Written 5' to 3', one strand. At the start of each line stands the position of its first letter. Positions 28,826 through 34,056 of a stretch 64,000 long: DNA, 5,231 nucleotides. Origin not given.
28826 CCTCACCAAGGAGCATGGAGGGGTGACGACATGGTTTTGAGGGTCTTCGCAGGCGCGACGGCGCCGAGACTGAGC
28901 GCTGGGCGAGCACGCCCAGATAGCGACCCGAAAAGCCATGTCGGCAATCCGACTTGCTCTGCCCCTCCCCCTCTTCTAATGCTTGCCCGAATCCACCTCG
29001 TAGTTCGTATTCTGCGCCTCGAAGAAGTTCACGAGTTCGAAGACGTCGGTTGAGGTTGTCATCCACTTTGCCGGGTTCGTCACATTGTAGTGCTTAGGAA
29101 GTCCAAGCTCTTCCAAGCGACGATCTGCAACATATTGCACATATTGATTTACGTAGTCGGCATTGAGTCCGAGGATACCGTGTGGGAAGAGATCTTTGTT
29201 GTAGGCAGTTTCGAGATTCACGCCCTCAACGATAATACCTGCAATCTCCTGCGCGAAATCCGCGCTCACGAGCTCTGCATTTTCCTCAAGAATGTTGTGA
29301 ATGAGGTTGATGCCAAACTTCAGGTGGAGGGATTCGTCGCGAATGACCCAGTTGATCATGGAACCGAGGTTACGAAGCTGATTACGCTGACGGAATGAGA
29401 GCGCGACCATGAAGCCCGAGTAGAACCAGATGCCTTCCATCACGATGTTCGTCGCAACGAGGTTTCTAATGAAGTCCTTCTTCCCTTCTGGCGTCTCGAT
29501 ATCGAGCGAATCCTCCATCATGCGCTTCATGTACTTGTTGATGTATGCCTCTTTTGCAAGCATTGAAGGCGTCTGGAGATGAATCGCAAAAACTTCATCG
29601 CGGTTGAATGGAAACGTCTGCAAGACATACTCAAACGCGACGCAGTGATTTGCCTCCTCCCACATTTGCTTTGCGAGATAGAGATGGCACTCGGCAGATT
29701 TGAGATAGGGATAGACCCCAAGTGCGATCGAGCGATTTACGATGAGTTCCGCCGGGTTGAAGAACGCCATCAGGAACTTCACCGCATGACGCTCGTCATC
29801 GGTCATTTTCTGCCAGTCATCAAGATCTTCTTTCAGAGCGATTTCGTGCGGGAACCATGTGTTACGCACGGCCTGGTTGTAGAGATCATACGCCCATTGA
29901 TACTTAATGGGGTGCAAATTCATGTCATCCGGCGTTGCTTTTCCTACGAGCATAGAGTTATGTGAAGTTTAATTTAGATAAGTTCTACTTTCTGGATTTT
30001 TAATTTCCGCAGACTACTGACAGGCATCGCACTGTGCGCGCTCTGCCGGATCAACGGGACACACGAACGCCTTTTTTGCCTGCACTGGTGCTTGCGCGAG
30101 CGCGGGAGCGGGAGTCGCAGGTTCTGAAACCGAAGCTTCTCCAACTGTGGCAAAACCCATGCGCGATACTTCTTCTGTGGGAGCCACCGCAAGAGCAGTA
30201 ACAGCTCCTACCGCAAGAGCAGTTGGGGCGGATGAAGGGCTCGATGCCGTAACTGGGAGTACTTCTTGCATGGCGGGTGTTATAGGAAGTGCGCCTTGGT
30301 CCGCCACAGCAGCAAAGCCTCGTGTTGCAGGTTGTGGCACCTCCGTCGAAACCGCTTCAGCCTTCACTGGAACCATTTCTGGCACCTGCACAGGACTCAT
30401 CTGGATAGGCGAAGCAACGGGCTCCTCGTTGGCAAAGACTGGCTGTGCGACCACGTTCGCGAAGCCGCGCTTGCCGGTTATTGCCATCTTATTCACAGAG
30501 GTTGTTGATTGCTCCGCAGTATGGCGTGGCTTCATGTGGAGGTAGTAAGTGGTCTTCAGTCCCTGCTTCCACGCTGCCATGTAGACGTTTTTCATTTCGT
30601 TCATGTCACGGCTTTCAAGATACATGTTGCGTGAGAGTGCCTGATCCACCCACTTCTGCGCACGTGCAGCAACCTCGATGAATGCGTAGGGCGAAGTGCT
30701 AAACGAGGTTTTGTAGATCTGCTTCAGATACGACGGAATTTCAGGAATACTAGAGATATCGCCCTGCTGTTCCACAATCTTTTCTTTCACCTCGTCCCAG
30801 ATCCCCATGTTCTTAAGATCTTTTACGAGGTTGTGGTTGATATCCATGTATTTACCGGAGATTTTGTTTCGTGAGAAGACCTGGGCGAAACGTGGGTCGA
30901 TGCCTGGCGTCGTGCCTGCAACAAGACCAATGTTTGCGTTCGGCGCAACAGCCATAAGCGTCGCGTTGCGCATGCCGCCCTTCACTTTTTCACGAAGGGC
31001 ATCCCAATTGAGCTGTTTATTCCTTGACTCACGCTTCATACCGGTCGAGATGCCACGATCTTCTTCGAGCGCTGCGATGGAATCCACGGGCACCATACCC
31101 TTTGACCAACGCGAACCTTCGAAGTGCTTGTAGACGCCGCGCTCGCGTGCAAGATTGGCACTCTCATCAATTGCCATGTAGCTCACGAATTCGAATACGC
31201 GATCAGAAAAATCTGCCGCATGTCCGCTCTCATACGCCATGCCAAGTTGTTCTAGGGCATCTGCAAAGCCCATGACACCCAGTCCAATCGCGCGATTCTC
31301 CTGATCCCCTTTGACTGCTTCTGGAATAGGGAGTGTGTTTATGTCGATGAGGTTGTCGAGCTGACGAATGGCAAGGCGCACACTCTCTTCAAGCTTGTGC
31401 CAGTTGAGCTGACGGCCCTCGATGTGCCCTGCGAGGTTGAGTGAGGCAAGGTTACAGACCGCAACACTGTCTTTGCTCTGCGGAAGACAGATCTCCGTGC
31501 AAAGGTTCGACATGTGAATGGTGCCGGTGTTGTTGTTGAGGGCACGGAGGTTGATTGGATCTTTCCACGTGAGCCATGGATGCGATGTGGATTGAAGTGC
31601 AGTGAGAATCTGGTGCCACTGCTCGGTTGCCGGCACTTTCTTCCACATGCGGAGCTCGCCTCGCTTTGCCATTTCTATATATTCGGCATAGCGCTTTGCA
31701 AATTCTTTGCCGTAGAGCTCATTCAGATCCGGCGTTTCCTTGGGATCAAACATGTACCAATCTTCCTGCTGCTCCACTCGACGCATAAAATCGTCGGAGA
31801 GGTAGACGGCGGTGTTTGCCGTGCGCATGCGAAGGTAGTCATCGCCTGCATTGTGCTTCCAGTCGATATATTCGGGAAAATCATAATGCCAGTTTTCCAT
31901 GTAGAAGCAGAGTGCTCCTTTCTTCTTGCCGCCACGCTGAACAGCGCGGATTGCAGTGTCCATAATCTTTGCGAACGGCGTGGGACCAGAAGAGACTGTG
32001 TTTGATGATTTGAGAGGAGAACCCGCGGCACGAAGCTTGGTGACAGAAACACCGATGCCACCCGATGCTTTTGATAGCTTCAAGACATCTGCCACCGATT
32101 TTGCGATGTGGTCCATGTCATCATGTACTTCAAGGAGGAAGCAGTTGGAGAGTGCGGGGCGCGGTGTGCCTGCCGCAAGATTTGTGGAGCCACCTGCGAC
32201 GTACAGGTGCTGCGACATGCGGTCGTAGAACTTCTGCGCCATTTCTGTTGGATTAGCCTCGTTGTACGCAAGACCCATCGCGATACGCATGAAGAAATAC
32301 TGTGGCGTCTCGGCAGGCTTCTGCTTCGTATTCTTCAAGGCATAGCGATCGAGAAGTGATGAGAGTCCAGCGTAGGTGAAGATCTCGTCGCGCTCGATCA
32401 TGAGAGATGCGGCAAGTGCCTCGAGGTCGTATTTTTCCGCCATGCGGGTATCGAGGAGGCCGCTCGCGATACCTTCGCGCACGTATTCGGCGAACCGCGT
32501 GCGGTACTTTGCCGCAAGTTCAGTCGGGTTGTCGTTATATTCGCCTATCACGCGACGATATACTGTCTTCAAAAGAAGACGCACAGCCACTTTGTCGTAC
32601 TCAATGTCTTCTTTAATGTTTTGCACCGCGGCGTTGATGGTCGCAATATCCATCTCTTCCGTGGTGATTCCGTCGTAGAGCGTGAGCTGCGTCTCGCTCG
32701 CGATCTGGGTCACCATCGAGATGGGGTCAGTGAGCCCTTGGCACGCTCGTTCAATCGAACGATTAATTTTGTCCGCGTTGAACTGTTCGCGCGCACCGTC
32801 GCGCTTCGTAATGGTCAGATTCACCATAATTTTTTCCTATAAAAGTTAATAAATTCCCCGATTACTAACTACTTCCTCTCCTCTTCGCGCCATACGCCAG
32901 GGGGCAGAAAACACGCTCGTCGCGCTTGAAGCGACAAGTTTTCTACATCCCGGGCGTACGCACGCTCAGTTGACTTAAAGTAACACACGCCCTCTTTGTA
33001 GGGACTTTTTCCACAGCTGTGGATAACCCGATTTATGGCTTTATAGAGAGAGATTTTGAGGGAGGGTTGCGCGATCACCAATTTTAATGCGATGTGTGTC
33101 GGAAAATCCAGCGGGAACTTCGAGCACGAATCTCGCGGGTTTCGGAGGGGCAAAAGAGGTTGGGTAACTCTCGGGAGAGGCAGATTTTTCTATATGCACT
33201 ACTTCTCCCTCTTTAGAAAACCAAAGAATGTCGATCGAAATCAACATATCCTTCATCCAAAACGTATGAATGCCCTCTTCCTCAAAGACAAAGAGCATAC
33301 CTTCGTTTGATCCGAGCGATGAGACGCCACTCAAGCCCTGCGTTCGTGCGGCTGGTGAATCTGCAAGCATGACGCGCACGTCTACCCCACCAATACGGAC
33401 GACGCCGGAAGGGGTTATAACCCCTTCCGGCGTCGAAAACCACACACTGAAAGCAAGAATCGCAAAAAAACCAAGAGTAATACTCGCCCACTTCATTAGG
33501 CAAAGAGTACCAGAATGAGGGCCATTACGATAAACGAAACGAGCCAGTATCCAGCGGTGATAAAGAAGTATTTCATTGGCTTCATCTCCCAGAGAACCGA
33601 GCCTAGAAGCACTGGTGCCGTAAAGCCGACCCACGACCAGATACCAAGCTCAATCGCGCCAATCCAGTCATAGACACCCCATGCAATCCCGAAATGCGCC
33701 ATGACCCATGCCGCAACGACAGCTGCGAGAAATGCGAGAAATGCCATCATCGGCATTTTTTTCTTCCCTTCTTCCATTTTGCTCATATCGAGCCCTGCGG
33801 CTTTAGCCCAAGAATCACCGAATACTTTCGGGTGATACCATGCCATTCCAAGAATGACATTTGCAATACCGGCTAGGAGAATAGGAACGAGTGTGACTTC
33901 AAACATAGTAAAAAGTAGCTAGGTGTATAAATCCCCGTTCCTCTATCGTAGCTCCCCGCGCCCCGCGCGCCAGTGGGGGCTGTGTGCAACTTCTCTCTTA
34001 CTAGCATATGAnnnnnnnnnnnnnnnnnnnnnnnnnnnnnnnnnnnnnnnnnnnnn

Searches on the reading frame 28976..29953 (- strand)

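Call 8: search_protein_families(library=pfam, proteins=[window:28976-29953:-], max_evalue=0.01)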
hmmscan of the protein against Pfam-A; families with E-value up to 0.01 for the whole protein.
window:28976-29953:- (325 aa): 1 family
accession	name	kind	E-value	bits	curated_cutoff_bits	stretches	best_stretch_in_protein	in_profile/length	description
PF00268.27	Ribonuc_red_sm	-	2.4e-77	260.5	33.6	1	11-294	2-281/281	Ribonucleotide reductase, small chain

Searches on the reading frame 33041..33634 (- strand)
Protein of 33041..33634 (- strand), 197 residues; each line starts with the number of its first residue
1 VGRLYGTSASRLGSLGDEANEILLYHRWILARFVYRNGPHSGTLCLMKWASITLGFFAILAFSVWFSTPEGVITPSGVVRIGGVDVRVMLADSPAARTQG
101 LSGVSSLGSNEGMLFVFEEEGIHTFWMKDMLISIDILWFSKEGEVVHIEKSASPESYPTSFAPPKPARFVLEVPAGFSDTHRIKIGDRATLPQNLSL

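Call 8: search_protein_families(library=pfam, proteins=[window:33041-33634:-], max_evalue=0.01)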
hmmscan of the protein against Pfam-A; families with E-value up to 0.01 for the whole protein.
window:33041-33634:- (197 aa): 1 family
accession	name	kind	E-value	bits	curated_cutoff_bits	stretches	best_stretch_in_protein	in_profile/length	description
PF02643.20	DUF192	-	5.3e-29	100.7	27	1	86-189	1-94/96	Uncharacterized ACR, COG1430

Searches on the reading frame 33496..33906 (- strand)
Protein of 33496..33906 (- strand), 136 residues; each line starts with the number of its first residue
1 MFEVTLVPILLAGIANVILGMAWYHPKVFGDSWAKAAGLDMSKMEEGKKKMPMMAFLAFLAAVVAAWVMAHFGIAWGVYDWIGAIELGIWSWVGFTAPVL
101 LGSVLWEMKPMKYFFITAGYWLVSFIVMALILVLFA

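Call 8: search_protein_families(library=pfam, proteins=[window:33496-33906:-], max_evalue=0.01)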
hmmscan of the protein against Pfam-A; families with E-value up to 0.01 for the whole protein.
window:33496-33906:- (136 aa): 1 family
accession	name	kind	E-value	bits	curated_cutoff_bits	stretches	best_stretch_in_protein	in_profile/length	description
PF08570.15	DUF1761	-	5.6e-30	104.6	31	1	8-132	2-122/123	Protein of unknown function (DUF1761)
